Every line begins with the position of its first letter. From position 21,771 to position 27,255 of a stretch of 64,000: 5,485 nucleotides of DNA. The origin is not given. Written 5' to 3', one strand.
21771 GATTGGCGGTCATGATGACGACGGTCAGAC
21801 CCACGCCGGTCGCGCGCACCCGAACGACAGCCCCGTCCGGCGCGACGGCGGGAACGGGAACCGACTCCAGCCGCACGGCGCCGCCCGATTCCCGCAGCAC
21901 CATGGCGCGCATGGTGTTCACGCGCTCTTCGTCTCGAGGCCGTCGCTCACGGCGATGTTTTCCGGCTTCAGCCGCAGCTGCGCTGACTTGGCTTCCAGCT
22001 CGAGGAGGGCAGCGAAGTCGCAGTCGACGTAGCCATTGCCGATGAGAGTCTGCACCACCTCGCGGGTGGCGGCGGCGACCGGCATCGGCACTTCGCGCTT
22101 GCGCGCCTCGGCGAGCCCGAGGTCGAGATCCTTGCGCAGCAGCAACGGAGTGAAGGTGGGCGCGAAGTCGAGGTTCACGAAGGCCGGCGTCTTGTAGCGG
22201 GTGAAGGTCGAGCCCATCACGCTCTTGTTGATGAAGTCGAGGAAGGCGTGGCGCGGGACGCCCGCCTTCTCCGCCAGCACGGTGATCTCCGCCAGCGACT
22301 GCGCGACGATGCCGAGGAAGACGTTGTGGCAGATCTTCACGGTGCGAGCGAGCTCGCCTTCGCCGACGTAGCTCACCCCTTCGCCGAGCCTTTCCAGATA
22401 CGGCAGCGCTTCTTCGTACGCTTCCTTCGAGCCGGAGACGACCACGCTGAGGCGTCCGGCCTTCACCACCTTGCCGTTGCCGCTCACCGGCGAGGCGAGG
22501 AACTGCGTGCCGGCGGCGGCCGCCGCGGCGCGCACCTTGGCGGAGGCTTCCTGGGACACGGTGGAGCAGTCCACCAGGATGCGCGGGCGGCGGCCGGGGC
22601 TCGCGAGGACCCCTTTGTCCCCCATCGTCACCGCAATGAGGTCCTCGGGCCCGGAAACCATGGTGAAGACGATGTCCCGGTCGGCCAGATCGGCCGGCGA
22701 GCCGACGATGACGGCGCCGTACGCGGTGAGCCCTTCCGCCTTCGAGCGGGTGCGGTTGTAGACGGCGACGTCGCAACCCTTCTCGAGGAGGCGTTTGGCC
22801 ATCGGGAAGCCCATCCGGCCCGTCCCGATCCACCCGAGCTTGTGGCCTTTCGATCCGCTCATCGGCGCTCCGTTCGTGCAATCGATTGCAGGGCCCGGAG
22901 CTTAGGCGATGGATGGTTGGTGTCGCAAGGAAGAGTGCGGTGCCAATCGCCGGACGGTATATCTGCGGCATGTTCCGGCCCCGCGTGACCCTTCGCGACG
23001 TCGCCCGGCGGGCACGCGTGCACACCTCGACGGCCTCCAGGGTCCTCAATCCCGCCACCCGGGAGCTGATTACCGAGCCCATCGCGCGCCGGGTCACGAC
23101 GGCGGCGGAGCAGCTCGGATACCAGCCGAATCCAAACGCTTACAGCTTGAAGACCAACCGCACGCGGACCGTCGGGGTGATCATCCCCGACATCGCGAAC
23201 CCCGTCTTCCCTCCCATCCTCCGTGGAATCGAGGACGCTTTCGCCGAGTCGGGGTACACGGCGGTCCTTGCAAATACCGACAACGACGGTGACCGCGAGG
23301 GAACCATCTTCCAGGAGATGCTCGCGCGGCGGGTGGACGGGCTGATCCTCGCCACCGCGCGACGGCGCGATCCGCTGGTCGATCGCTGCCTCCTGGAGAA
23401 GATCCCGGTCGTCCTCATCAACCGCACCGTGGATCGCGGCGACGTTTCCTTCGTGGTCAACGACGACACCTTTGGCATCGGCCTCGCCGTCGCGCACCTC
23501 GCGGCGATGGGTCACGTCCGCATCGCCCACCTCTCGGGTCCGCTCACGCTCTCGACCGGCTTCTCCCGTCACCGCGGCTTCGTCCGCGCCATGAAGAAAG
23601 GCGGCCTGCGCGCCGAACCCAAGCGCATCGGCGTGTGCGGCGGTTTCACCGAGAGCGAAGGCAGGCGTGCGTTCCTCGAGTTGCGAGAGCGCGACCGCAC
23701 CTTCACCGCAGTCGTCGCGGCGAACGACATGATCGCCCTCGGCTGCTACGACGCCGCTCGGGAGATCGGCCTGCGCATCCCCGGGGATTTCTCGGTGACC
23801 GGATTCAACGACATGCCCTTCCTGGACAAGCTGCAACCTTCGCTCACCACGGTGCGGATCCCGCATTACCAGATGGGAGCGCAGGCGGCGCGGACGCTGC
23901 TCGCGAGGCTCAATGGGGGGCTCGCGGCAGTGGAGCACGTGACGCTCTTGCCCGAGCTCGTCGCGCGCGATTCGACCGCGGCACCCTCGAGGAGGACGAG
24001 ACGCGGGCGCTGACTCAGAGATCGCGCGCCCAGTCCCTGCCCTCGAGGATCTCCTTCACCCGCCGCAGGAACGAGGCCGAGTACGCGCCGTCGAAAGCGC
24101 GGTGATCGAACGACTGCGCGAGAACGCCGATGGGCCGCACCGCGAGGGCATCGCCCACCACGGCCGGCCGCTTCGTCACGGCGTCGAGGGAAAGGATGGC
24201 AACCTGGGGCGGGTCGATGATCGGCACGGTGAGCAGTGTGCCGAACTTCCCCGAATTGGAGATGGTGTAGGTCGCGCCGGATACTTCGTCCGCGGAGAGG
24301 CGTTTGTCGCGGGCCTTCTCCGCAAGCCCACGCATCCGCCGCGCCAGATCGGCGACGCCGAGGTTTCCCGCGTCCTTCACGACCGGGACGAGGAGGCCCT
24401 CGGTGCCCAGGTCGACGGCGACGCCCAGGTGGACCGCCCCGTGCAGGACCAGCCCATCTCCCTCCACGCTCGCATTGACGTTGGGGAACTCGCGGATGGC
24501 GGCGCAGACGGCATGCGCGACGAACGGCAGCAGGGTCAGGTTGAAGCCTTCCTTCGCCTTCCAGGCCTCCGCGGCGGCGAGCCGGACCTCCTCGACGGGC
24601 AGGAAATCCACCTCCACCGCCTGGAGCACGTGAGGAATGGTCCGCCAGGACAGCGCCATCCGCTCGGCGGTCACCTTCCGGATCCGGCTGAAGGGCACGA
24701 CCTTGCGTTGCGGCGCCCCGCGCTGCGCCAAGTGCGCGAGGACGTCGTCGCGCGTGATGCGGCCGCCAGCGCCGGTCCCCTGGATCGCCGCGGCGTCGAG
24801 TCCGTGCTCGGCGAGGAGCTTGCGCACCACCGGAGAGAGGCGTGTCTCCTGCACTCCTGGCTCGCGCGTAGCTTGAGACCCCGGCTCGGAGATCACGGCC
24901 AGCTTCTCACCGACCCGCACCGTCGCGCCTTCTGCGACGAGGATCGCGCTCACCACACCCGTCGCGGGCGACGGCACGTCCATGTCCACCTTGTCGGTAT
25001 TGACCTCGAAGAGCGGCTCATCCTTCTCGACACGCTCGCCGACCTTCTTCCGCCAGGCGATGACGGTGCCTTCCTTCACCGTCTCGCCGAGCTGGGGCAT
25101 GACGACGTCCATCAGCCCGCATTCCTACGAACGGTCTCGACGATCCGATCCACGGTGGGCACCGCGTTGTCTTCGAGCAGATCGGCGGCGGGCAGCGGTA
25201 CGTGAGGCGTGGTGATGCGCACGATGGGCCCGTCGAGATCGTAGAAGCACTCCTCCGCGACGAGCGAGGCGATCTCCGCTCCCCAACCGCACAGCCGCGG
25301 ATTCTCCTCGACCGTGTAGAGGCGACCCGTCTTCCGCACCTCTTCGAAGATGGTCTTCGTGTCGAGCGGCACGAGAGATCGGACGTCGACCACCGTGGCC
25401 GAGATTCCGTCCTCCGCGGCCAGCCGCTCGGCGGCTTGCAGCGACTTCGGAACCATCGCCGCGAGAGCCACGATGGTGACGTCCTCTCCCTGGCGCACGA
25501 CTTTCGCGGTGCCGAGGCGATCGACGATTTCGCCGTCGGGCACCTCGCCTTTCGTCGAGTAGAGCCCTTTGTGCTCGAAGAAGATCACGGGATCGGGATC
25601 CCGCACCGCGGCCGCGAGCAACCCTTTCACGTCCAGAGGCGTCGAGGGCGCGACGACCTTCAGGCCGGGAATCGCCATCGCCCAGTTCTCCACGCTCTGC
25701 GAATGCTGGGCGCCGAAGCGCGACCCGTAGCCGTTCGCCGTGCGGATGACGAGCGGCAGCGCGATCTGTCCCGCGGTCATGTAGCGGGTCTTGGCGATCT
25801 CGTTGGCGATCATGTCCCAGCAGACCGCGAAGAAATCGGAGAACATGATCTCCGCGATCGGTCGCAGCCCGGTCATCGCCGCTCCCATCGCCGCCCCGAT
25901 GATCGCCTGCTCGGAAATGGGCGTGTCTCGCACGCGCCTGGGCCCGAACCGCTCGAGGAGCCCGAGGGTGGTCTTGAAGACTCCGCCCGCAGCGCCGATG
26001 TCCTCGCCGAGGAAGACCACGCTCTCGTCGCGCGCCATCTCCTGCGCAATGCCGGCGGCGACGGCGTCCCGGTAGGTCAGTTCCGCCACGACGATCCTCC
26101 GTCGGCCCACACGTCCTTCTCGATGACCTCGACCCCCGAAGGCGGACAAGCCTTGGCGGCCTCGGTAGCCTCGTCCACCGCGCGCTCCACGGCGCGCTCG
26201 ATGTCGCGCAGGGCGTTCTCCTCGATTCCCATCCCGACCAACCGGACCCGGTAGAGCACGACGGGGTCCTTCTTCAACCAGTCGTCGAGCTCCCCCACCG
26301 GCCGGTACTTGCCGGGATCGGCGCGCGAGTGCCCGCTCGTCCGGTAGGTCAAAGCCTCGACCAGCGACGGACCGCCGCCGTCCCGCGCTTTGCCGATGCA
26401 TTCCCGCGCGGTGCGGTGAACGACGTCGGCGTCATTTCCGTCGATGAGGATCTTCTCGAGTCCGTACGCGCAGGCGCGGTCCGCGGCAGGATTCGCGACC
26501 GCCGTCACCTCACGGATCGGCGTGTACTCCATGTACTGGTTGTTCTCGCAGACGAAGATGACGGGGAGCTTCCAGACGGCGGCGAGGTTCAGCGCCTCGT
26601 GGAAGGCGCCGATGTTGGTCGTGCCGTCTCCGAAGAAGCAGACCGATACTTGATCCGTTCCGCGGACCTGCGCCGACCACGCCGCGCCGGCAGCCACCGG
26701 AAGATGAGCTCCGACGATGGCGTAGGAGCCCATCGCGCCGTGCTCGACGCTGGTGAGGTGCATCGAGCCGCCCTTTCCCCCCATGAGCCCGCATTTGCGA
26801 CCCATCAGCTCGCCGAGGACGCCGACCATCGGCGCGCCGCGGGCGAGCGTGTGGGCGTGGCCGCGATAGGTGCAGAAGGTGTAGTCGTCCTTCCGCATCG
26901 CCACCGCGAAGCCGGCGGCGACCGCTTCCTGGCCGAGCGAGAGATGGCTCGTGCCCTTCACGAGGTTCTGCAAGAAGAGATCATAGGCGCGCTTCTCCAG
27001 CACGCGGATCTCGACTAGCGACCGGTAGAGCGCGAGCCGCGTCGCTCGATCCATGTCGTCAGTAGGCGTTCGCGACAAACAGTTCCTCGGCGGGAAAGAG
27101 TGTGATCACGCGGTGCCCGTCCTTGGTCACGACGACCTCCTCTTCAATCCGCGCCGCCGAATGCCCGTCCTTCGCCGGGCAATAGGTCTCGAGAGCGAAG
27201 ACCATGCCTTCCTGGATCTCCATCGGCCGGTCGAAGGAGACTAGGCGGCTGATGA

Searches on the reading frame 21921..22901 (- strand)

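Call 27: search_protein_families(library=pfam, proteins=[window:21921-22901:-])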
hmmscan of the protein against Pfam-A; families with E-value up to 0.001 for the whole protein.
window:21921-22901:- (327 aa): 5 families
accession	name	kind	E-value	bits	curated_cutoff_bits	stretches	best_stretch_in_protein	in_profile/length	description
PF03446.21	NAD_binding_2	-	4.6e-38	131.2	21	1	21-180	1-161/161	NAD binding domain of 6-phosphogluconate dehydrogenase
PF14833.11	NAD_binding_11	-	3.2e-21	76.3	30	1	186-301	4-120/122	NAD-binding of NADP-dependent 3-hydroxyisobutyrate dehydrogenase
PF01488.26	Shikimate_DH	-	1.9e-07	31.7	24.3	1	18-113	11-112/138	Shikimate / quinate 5-dehydrogenase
PF03807.23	F420_oxidored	-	5.1e-06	27.4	21.6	1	21-83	1-68/94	NADP oxidoreductase coenzyme F420-dependent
PF02826.25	2-Hacid_dh_C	-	8.4e-06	25.7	25.1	1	17-82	34-99/178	D-isomer specific 2-hydroxyacid dehydrogenase, NAD binding domain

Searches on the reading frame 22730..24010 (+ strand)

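Call 54: search_protein_families(library=pfam, proteins=[window:22730-24010:+])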
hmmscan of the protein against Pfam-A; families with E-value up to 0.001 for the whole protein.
window:22730-24010:+ (427 aa): 4 families
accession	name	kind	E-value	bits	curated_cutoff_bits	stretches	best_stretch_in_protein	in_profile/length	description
PF13377.12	Peripla_BP_3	-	1.5e-33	116.6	26.5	1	254-416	1-167/167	Periplasmic binding protein-like domain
PF00532.27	Peripla_BP_1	-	1.5e-26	93.9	22.2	1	146-392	2-259/281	Periplasmic binding proteins and sugar binding domain of LacI family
PF13407.12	Peripla_BP_4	-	7.6e-19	68.7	35.1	1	148-396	1-256/258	Periplasmic binding protein domain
PF00356.27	LacI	-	8.1e-11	42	27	1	87-134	1-46/46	Bacterial regulatory proteins, lacI family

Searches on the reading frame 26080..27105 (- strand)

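Call 27: search_protein_families(library=pfam, proteins=[window:26080-27105:-])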
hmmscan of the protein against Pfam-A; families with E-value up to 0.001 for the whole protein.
window:26080-27105:- (342 aa): 3 families
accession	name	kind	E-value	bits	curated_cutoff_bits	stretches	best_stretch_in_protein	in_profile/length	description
PF00676.26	E1_dh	-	6.9e-71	239.1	22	1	34-323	7-297/300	Dehydrogenase E1 component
PF02775.26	TPP_enzyme_C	-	7.8e-06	26.2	21.9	1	126-196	25-89/151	Thiamine pyrophosphate enzyme, C-terminal TPP binding domain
PF13292.11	DXP_synthase_N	-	0.00074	19.3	21.2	0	133-191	115-173/274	1-deoxy-D-xylulose-5-phosphate synthase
